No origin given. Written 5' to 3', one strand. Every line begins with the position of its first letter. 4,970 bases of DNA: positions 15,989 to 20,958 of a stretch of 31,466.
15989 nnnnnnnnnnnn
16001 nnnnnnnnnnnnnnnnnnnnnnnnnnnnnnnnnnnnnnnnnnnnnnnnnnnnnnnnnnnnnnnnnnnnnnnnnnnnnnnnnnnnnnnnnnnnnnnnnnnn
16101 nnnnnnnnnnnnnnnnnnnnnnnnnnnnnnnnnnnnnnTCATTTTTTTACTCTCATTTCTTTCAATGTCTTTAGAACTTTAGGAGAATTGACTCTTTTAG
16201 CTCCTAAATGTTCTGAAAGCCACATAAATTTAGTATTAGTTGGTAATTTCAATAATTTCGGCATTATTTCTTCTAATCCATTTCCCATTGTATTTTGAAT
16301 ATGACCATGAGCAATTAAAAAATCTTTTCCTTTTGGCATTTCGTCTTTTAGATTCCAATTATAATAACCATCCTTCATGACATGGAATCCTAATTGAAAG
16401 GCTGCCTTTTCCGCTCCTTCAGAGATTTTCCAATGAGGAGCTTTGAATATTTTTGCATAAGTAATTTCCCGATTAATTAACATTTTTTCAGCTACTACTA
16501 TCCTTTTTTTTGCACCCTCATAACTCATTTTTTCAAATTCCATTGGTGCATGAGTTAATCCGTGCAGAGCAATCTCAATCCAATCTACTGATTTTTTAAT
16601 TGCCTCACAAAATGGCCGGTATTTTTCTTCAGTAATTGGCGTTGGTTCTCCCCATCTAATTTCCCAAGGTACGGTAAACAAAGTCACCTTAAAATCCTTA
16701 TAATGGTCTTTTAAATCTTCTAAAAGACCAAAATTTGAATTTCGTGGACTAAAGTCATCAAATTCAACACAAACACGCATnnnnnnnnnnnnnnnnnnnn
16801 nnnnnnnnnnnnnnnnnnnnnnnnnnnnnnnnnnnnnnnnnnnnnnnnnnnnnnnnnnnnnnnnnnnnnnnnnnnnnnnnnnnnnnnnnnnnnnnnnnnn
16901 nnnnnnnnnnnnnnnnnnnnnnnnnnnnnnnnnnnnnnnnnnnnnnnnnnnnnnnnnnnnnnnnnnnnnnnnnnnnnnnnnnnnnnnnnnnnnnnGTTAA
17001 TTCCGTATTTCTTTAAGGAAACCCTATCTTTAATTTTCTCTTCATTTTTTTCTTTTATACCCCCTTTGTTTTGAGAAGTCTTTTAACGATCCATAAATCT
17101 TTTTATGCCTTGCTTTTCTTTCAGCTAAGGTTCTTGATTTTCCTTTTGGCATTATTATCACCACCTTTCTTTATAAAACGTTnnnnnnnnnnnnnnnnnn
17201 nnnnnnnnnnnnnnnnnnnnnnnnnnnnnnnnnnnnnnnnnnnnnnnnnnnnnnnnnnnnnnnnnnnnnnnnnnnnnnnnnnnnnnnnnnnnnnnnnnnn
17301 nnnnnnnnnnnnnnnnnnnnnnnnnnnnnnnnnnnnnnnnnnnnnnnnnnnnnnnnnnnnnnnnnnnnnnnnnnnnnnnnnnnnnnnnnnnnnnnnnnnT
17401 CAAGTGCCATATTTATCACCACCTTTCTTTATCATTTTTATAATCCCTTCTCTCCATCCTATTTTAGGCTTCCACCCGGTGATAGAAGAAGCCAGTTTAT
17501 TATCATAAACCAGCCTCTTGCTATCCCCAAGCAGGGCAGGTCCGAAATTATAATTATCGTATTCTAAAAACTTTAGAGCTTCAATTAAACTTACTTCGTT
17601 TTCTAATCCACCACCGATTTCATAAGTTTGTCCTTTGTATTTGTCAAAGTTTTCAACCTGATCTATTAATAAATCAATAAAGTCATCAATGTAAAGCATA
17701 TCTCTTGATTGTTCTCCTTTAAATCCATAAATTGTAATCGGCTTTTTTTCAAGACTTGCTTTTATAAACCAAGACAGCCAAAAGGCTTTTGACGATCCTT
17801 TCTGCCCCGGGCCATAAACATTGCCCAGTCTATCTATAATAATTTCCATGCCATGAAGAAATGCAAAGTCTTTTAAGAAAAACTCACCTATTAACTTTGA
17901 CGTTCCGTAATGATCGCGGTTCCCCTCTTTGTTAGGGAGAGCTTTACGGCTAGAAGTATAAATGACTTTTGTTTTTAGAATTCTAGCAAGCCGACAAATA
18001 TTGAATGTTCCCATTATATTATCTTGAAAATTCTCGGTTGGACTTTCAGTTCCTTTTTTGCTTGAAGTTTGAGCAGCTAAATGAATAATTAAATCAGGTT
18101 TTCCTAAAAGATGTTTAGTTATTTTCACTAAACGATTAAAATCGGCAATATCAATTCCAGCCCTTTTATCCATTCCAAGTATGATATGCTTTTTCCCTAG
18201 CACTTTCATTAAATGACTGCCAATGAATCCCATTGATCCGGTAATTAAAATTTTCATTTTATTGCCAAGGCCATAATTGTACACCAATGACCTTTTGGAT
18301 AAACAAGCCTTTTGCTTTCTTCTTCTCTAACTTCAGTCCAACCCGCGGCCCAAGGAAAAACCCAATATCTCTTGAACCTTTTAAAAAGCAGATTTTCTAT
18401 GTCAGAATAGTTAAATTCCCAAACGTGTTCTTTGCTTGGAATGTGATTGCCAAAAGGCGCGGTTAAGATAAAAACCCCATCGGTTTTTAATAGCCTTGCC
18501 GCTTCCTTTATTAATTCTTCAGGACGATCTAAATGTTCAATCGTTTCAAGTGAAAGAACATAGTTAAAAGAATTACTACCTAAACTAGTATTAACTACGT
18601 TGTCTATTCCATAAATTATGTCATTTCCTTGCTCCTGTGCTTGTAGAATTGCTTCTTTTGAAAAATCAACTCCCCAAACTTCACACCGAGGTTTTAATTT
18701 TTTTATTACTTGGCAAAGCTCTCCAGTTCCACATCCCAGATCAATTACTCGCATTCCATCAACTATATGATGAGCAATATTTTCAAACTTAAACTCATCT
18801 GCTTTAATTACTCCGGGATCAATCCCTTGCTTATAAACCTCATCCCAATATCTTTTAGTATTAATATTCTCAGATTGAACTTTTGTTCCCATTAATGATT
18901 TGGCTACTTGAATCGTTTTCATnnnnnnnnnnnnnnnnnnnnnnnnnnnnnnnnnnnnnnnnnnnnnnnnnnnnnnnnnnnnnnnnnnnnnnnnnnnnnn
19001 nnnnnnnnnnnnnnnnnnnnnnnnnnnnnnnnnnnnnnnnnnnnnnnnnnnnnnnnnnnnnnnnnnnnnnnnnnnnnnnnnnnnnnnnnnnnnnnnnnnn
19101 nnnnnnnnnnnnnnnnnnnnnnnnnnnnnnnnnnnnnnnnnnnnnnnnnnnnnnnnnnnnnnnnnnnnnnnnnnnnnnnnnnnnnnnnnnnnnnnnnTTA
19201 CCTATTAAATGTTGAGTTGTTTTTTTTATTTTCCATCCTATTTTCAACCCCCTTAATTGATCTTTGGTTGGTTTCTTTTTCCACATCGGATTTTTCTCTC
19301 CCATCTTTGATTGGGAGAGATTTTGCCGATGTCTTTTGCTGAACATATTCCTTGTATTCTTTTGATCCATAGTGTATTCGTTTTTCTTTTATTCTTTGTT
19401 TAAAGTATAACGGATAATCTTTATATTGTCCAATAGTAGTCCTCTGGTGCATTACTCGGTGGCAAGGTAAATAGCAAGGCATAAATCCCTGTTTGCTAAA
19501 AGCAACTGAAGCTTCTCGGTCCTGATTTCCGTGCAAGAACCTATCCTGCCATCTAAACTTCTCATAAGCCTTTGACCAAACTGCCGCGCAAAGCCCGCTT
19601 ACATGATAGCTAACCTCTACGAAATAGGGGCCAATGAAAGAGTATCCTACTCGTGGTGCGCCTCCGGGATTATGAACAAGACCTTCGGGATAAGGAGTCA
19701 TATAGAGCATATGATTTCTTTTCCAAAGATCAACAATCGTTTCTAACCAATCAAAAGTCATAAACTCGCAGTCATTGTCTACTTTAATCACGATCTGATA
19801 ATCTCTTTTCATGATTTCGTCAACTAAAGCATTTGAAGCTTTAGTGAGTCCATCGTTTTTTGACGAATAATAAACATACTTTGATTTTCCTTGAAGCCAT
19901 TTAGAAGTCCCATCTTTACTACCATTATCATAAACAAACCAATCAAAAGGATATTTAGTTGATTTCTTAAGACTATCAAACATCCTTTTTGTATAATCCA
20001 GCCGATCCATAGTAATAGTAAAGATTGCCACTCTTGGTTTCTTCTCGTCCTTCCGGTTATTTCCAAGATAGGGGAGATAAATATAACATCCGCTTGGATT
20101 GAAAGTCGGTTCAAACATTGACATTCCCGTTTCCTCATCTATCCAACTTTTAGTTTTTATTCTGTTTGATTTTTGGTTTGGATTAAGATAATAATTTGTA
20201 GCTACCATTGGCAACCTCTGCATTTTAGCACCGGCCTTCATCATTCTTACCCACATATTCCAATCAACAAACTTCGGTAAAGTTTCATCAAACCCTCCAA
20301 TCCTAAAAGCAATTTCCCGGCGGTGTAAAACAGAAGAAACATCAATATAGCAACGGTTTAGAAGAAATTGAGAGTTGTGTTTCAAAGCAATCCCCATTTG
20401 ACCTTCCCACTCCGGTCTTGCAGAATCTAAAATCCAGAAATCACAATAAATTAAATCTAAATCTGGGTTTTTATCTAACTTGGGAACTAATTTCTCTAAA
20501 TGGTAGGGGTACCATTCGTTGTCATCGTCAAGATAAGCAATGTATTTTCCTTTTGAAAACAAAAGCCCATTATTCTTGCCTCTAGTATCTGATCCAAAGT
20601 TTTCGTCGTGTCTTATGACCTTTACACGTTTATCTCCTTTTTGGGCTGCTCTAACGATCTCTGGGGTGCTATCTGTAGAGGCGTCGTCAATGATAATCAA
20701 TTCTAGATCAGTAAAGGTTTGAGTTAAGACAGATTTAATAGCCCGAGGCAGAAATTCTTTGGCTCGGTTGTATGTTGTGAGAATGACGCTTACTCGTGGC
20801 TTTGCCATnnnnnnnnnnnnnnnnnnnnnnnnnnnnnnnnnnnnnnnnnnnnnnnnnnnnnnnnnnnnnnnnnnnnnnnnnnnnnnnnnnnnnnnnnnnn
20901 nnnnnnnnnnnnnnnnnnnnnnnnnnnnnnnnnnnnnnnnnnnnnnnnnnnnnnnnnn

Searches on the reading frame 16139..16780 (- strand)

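Call 70: search_protein_families(library=pfam, proteins=[window:16139-16780:-], max_evalue=0.01)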
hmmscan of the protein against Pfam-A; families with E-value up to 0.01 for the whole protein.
window:16139-16780:- (213 aa): 2 families
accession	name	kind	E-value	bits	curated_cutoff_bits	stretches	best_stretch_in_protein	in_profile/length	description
PF10096.14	DUF2334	-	2.6e-11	43.9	26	1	4-162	3-154/203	Uncharacterized protein conserved in bacteria (DUF2334)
PF01522.26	Polysacc_deac_1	-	0.0049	17.2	23.1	0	7-134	13-123/124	Polysaccharide deacetylase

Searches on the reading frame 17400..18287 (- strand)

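Call 70: search_protein_families(library=pfam, proteins=[window:17400-18287:-], max_evalue=0.01)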
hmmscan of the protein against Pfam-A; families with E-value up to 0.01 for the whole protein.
window:17400-18287:- (295 aa): 6 families
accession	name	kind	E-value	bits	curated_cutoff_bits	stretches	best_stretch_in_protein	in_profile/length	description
PF01370.27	Epimerase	-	4.7e-34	118.3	20.9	1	13-225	1-240/240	NAD dependent epimerase/dehydratase family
PF16363.11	GDP_Man_Dehyd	-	1.8e-23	84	27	1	45-285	59-332/332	GDP-mannose 4,6 dehydratase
PF04321.23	RmlD_sub_bind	-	6e-13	49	27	1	11-164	1-158/287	RmlD substrate binding domain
PF07993.18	NAD_binding_4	-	2.6e-10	40.4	20.1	1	58-180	83-231/258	Male sterility protein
PF02719.21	Polysacc_synt_2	-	4.8e-09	36.2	20.2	1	46-186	62-194/293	Polysaccharide biosynthesis protein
PF01073.25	3Beta_HSD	-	9.9e-05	21.9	22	0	37-122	27-126/280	3-beta hydroxysteroid dehydrogenase/isomerase family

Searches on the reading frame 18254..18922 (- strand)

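Call 70: search_protein_families(library=pfam, proteins=[window:18254-18922:-], max_evalue=0.01)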
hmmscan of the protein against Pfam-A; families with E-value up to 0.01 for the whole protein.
window:18254-18922:- (222 aa): 17 families
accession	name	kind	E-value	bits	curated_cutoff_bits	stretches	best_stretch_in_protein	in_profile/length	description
PF13847.12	Methyltransf_31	-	9.4e-18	64.7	27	1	54-156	2-112/145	Methyltransferase domain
PF08241.18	Methyltransf_11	-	1.8e-17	64.2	21.2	1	61-153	2-95/95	Methyltransferase domain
PF13489.12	Methyltransf_23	-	4.4e-17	62.7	27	1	54-160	21-123/164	Methyltransferase domain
PF08242.18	Methyltransf_12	-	1.3e-15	58.4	30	1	60-151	1-98/98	Methyltransferase domain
PF13649.12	Methyltransf_25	-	2.4e-15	57.4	27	1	59-149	1-97/97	Methyltransferase domain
PF07021.18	MetW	-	8.9e-11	42.2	21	1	46-146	4-103/193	Methionine biosynthesis protein MetW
PF05175.20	MTS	-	5.2e-08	33.1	23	1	55-154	31-139/170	Methyltransferase small domain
PF02353.26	CMAS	-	2.9e-06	27.3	27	1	52-160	59-171/273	Mycolic acid cyclopropane synthetase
PF01728.25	FtsJ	-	7e-06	26.5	24.1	1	52-94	17-59/181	FtsJ-like methyltransferase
PF01209.24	Ubie_methyltran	-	0.0021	17.9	20.1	1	54-151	46-149/233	ubiE/COQ5 methyltransferase family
PF02390.23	Methyltransf_4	-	0.0023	17.9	24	0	58-110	4-54/173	Putative methyltransferase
PF06325.19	PrmA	-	0.0028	17.7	22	1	54-152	160-257/296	Ribosomal protein L11 methyltransferase (PrmA)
PF13679.12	Methyltransf_32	-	0.0039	17.6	27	1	56-102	26-76/143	Methyltransferase domain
PF05219.18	DREV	-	0.0046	16.6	26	1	56-154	95-187/265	DREV methyltransferase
PF03291.22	mRNA_G-N7_MeTrfase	-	0.0046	16.5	26.6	0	114-164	144-191/315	mRNA (guanine-N(7))-methyltransferase domain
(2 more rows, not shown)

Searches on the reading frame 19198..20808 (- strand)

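Call 20: search_protein_families(library=phrogs, proteins=[window:19198-20808:-], max_evalue=0.00001)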
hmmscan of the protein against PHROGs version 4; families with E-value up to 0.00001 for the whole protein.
window:19198-20808:- (536 aa): 7 families
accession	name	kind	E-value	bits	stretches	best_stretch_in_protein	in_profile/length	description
phrog_22739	-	moron, auxiliary metabolic gene and host takeover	5e-13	49.8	1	5-123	3-120/327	GtrB-like O-antigen conversion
phrog_841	-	moron, auxiliary metabolic gene and host takeover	5.3e-13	50.1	1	5-116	3-116/309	GtrB-like O-antigen conversion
phrog_2456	-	moron, auxiliary metabolic gene and host takeover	2.8e-09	37.9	0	259-369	4-110/239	glycosyltransferase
phrog_1579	-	moron, auxiliary metabolic gene and host takeover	3.5e-07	30.6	0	4-121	20-122/482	glycosyltransferase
phrog_14775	-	moron, auxiliary metabolic gene and host takeover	4.3e-07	30.8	1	57-170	34-144/203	glycosyltransferase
phrog_22088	-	unknown function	2.1e-06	28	1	6-100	62-157/377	-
phrog_13126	-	moron, auxiliary metabolic gene and host takeover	3.7e-06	27.4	0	259-365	2-103/394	beta-1,4-glycosyltransferase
